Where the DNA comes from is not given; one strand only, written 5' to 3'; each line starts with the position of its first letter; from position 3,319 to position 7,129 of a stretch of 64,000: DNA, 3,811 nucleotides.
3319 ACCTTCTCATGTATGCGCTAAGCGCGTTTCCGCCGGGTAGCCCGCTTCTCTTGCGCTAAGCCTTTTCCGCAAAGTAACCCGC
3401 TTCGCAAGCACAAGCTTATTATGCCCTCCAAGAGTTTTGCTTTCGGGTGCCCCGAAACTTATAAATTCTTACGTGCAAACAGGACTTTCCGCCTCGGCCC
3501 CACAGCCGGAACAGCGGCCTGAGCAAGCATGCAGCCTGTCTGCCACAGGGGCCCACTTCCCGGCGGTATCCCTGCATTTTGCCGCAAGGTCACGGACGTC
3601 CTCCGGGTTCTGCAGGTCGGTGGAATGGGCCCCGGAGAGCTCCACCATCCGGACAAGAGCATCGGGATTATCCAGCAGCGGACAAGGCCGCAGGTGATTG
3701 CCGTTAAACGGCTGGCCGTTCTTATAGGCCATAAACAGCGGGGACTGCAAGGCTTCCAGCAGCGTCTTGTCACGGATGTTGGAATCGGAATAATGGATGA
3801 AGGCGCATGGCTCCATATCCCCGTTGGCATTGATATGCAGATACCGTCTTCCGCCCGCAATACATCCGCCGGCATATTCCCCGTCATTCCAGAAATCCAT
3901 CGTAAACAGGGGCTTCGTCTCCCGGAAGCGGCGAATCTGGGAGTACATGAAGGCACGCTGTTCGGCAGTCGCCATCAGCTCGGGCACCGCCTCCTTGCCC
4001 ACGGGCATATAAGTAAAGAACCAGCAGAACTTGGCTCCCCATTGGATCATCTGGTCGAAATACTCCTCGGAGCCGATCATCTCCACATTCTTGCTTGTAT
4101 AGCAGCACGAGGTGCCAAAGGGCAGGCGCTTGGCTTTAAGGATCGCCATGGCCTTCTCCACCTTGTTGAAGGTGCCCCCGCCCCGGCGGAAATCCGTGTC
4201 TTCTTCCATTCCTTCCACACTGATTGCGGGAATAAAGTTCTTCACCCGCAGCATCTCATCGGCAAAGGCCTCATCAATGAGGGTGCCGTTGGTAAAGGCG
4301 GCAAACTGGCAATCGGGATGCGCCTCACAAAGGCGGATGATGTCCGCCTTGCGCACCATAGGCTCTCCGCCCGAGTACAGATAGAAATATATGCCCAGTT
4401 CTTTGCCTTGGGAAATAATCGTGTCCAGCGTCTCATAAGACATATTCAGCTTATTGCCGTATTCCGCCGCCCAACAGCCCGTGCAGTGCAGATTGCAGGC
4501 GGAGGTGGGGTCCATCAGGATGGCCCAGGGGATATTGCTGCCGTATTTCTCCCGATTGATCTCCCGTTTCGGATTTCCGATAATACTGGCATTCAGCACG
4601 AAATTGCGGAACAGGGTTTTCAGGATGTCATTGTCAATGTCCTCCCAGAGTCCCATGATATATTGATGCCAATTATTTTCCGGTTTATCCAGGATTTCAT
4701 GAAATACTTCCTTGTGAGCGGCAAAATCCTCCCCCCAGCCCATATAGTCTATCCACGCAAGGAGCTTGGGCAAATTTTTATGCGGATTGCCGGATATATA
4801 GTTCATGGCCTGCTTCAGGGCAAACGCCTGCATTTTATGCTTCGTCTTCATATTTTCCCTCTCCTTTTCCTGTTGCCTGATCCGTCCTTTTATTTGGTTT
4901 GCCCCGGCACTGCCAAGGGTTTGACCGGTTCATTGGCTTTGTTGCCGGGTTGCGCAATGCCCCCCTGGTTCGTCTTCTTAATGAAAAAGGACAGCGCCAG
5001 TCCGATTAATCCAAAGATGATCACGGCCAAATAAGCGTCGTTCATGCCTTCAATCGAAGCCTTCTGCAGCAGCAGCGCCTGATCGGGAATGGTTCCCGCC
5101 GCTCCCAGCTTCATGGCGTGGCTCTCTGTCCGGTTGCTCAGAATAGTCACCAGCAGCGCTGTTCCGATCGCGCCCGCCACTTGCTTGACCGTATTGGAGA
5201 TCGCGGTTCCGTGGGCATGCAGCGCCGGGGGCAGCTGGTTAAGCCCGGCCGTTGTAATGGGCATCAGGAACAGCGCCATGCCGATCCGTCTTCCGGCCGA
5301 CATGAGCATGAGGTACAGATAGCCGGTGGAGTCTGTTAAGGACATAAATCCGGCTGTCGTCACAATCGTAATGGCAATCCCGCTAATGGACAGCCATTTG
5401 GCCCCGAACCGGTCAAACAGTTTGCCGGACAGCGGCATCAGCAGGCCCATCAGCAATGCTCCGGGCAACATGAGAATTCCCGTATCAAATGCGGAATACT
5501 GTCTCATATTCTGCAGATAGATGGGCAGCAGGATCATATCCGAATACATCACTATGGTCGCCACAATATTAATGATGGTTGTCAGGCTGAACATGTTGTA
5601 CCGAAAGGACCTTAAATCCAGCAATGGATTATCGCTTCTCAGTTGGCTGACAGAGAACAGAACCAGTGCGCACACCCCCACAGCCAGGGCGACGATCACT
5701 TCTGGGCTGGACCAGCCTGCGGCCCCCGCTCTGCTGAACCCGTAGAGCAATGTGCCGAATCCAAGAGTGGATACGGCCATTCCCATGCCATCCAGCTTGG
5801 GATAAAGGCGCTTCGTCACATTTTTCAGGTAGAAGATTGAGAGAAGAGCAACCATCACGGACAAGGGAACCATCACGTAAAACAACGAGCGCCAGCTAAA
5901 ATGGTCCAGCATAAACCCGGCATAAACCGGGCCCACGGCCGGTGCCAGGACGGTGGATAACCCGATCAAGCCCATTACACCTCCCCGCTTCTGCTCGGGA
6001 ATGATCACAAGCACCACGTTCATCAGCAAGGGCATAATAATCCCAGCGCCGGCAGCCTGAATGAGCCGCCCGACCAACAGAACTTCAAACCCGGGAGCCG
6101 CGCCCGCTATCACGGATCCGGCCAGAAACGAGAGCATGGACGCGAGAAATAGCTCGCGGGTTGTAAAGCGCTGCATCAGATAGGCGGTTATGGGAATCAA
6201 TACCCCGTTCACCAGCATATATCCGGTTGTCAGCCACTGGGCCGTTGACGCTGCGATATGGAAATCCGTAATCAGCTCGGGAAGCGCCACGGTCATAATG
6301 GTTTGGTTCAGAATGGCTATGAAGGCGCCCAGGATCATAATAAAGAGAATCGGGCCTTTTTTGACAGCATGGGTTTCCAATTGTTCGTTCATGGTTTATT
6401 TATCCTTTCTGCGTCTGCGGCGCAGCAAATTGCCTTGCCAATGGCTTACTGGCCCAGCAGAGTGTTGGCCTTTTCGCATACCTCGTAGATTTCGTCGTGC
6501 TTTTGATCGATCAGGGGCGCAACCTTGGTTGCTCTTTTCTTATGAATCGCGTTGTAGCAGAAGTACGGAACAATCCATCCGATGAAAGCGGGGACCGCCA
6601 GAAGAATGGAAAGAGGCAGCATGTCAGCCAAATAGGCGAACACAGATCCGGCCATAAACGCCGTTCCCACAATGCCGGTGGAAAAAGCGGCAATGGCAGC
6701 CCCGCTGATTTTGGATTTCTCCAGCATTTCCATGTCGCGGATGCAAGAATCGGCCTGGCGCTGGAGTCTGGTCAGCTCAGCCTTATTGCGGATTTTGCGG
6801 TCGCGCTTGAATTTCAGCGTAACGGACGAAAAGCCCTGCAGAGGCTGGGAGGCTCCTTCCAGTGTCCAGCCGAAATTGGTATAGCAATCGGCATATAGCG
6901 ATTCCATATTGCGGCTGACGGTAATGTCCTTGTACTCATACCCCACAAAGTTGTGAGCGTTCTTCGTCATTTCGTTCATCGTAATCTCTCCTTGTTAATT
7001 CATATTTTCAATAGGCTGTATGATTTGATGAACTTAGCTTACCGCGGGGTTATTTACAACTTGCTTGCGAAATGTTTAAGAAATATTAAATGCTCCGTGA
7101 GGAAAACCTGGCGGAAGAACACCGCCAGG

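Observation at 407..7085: Co-regulated radical SAM + efflux + membrane protein operon with an intramembrane-sensing two-component system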

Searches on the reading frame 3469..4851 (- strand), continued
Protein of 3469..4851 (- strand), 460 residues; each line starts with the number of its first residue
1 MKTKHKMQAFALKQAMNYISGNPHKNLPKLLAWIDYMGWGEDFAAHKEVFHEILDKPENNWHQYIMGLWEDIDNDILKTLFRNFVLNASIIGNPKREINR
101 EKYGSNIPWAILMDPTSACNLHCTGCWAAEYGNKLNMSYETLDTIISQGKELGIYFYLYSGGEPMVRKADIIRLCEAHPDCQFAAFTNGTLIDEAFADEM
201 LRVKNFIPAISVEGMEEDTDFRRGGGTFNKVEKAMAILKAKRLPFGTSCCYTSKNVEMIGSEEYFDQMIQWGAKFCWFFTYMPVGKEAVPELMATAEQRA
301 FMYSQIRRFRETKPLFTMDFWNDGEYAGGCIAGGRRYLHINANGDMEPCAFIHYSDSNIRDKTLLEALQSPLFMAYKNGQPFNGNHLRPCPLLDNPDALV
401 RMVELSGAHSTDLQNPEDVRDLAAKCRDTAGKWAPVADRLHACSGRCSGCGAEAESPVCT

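Call 73: search_solved_structures(query=A1, max_evalue=1)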
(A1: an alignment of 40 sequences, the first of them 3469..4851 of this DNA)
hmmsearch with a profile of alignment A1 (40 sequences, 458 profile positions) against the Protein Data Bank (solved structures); distinct sequences matched with E-value up to 1: 12.
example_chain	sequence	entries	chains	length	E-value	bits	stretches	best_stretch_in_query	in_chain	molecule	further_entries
4k37_A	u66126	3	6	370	2.7e-12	49.6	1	109-260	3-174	Anaerobic sulfatase-maturating enzyme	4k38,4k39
4k36_A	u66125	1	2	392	3e-12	49.4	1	109-260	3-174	Anaerobic sulfatase-maturating enzyme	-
5v1q_A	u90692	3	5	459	2.1e-08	36.8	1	98-222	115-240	Radical SAM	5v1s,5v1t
6efn_A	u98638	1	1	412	7.3e-07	31.7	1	105-352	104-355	Sporulation killing factor maturation protein SkfB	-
6b4c_A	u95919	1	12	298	0.00011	24.5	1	108-238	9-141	Viperin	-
9dgw_A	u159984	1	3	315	0.00011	24.4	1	107-238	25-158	Radical SAM core domain-containing protein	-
7n7i_A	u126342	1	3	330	0.00012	24.4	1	107-238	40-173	Viperin-like enzyme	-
9dfw_A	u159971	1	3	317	0.00012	24.4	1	107-238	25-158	Radical SAM core domain-containing protein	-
8wm2_A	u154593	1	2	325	0.0014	20.9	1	115-193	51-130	Fe-S radical SAM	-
7vob_C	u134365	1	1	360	0.0038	19.5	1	118-194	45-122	Cytosylglucuronate decarboxylase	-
7voc_C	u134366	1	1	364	0.0038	19.4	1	118-194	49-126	Cytosylglucuronate decarboxylase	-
7tol_A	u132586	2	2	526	0.24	13.5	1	114-185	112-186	glycerol dibiphytanyl glycerol tetraether - macrocyclic archaeol synthase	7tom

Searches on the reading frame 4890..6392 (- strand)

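Call 3: search_protein_families(library=pfam, proteins=[window:4890-6392:-], max_evalue=0.01)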
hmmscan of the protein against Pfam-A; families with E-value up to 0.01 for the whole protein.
window:4890-6392:- (500 aa): 2 families
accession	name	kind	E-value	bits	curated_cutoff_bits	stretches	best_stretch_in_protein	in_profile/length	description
PF07690.21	MFS_1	-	1.1e-48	166.4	33.4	1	20-411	2-347/347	Major Facilitator Superfamily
PF01306.25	LacY_symp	-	0.0067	15.7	24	0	279-353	20-94/413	LacY proton/sugar symporter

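Call 4: search_protein_families(library=ncbifam, proteins=[window:4890-6392:-], max_evalue=0.01)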
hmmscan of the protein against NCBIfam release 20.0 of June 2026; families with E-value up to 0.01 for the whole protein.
window:4890-6392:- (500 aa): 48 families (the best 25 are shown)
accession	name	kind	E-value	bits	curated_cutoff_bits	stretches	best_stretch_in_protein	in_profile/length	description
TIGR00711.1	efflux_EmrB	subfamily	9e-119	397.4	230.2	1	16-430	4-420/485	DHA2 family efflux MFS transporter permease subunit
NF000060.1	MFS_efflux_LmrB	exception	6.9e-116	387.9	800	1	11-474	14-475/479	lincomycin efflux MFS transporter Lmr(B)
NF000391.1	EmrB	exception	3.4e-52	177.7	925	1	18-432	15-432/501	multidrug efflux MFS transporter permease subunit EmrB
NF000218.1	FexA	exception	3e-33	115.2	900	1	17-424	24-435/475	chloramphenicol/florfenicol efflux MFS transporter FexA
NF000025.1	MFS_efflux_tcmA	exception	5.5e-32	111.2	999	1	14-422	26-435/538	tetracenomycin C efflux MFS transporter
NF040895.2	MFS_effux_SdrM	equivalog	3.1e-31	109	550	1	12-371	4-359/441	multidrug efflux MFS transporter SdrM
NF007799.0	PRK10504.1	subfamily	4.3e-31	108.3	426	1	16-421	12-416/471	multidrug transporter subunit MdtD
NF011571.1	PRK14995.1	subfamily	2.8e-28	98.9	701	1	15-421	7-414/493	SmvA family efflux MFS transporter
NF000095.1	tet_MFS_OtrB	exception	7.7e-28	97.3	999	1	19-418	31-437/563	oxytetracycline resistance efflux MFS transporter OtrB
NF033896.2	MFS_LfrA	equivalog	1.1e-26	93.6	825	1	17-423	23-429/504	efflux MFS transporter LfrA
NF000089.1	qac_MFS_AB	exception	4.6e-26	91.7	900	1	13-368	18-380/514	QacA/B family quaternary ammonium compound efflux MFS transporter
NF000031.1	MFS_efflux_LmrA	exception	4.9e-26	91.5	850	1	15-417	33-436/484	lincomycin efflux MFS transporter Lmr(A)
NF012180.1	tet_MFS_43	exception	2.4e-25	89.5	999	1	16-420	23-429/484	tetracycline efflux MFS transporter Tet(43)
NF000009.1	tet_MFS_Tcr3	exception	5.4e-24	84.6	1000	1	19-418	36-442/512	tetracycline efflux MFS transporter Tcr3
NF040856.1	FexB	exception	7.4e-24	84.4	950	1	14-424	12-426/469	chloramphenicol/florfenicol efflux MFS transporter FexB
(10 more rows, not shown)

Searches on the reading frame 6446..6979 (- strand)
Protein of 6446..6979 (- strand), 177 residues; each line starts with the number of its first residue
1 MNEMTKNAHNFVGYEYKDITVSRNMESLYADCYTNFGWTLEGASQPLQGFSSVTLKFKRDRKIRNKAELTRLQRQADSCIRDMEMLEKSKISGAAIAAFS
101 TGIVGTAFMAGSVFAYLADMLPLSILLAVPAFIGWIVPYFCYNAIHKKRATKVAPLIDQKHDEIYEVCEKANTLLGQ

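Call 3: search_protein_families(library=pfam, proteins=[window:6446-6979:-], max_evalue=0.01)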
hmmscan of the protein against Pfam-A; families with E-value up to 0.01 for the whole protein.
window:6446-6979:- (177 aa): 1 family
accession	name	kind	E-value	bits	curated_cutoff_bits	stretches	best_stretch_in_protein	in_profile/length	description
PF08570.15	DUF1761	-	0.0082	16.8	31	0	96-153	42-103/123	Protein of unknown function (DUF1761)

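Call 4: search_protein_families(library=ncbifam, proteins=[window:6446-6979:-], max_evalue=0.01)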
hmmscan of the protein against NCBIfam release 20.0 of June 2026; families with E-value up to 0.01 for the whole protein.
window:6446-6979:- (177 aa): 0 families

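Call 42: predict_structure(protein=window:6446-6979:-)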
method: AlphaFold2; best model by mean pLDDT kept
length: 177 residues; sequences in the alignment: 1
mean_pLDDT: 54.8   pTM: 0.40
mean pLDDT of the five models: 54.8, 50.4, 49.8, 47.5, 46.6
residues with pLDDT >= 90: 0; 70-90: 52; 50-70: 36; < 50: 89
segments of 3 or more residues with pLDDT < 50: 1-12, 90-138, 143-145, 147-161, 172-177
pLDDT, mean of each block of 10 residues (from residue 1): 37 70 75 78 60 79 67 74 60 40 35 42 42 43 46 40 53 42
secondary structure, 60 per line:
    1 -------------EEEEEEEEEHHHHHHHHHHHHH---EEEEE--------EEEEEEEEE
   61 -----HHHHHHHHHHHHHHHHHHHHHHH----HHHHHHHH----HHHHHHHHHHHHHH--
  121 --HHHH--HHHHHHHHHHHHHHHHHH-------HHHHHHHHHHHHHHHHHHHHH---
elements in order: E14-22 H23-35 E39-43 E52-60 H66-88 H93-100 H105-118 H123-126 H129-146 H154-174

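Call 48: search_protein_families(library=pfam, alignment_id=A2, max_evalue=1)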
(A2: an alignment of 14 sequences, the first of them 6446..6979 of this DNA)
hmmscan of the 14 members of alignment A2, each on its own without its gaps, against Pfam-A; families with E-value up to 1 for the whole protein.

A. member 1, window:6446-6979:- (177 aa): 2 families
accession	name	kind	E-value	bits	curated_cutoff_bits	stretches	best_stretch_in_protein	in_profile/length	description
PF08570.15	DUF1761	-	0.0082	16.8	31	1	96-153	42-103/123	Protein of unknown function (DUF1761)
PF19962.4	EAD9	-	0.018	15.2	25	1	64-88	33-57/62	Effector-associated domain 9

B. families by the number of members that match (of 14 scanned): 17 families
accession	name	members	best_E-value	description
PF20990.2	DUF2207_C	8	0.0017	Predicted membrane protein (DUF2207) C-terminal domain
PF19962.4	EAD9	4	0.018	Effector-associated domain 9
PF17113.10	AmpE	2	3.1e-05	Regulatory signalling modulator protein AmpE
PF19762.4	DUF6249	2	0.047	Domain of unknown function (DUF6249)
PF10849.13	DUF2654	2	0.23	Protein of unknown function (DUF2654)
PF06157.16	DUF973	1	0.0057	Protein of unknown function (DUF973)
PF08570.15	DUF1761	1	0.0082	Protein of unknown function (DUF1761)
PF18952.6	DUF5696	1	0.016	Family of unknown function (DUF5696)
PF09769.14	ApoO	1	0.016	Apolipoprotein O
PF09335.16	VTT_dom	1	0.029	VTT domain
PF13567.11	DUF4131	1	0.086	Domain of unknown function (DUF4131)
PF19588.4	SxtJ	1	0.12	Saxitoxin biosynthesis operon protein SxtJ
PF02764.19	Diphtheria_T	1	0.16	Diphtheria toxin, T domain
PF13748.11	ABC_membrane_3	1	0.17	ABC transporter transmembrane region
PF18949.5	DUF5693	1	0.18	Family of unknown function (DUF5693)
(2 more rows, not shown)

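Call 85: search_solved_structures(query=A2, max_evalue=10)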
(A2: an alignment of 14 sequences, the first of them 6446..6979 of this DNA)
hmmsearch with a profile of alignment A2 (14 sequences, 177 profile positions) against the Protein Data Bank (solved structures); distinct sequences matched with E-value up to 10: 8.
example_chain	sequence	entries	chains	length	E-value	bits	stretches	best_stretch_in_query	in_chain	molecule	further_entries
8fq9_A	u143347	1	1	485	0.017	18.2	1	91-161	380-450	Melibiose permease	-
4m64_A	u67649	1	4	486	0.017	18.2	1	91-161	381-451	Melibiose carrier protein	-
8t60_A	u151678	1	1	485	0.018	18.1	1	91-161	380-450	Melibiose permease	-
7l16_A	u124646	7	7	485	0.28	14.2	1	91-161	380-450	Melibiose carrier protein | Melibiose permease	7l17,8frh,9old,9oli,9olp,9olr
5aym_A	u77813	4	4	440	0.67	13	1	104-159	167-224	Solute carrier family 39 (Iron-regulated transporter)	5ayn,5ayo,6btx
5xy3_Y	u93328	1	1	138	0.72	12.9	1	20-75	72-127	Ribosomal protein L24, putative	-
6nf6_A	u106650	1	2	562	2.1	11.4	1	92-141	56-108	Otopetrin3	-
7x5d_A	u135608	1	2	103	2.9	10.9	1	51-90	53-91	Lamin-A/C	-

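Call 86: search_protein_families(library=ncbifam, alignment_id=A2, max_evalue=1)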
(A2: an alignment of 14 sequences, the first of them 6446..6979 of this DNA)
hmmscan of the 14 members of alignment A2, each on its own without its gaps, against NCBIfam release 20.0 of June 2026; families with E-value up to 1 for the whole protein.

A. member 1, window:6446-6979:- (177 aa): 1 family
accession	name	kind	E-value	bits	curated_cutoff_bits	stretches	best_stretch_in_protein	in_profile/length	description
NF047986.1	C_WD1278_WD0630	domain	0.061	13.4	27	1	95-144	7-54/64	TomO hydrophobic C-terminal domain-containing protein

B. families by the number of members that match (of 14 scanned): 8 families
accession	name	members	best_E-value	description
NF049989.1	CD0519_CD1768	1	0.013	CD0519/CD1768 family membrane protein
NF002200.0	PRK01061.1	1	0.023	Na(+)-translocating NADH-quinone reductase subunit E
TIGR00086.1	smpB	1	0.025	SsrA-binding protein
NF007484.0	PRK10077.1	1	0.032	D-xylose transporter XylE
NF047986.1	C_WD1278_WD0630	1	0.061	TomO hydrophobic C-terminal domain-containing protein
TIGR04058.1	AcACP_reductase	1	0.11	long-chain acyl-[acyl-carrier-protein] reductase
TIGR03414.1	ABC_choline_bnd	1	0.13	choline ABC transporter substrate-binding protein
TIGR02230.1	ATPase_gene1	1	0.24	putative F0F1-ATPase subunit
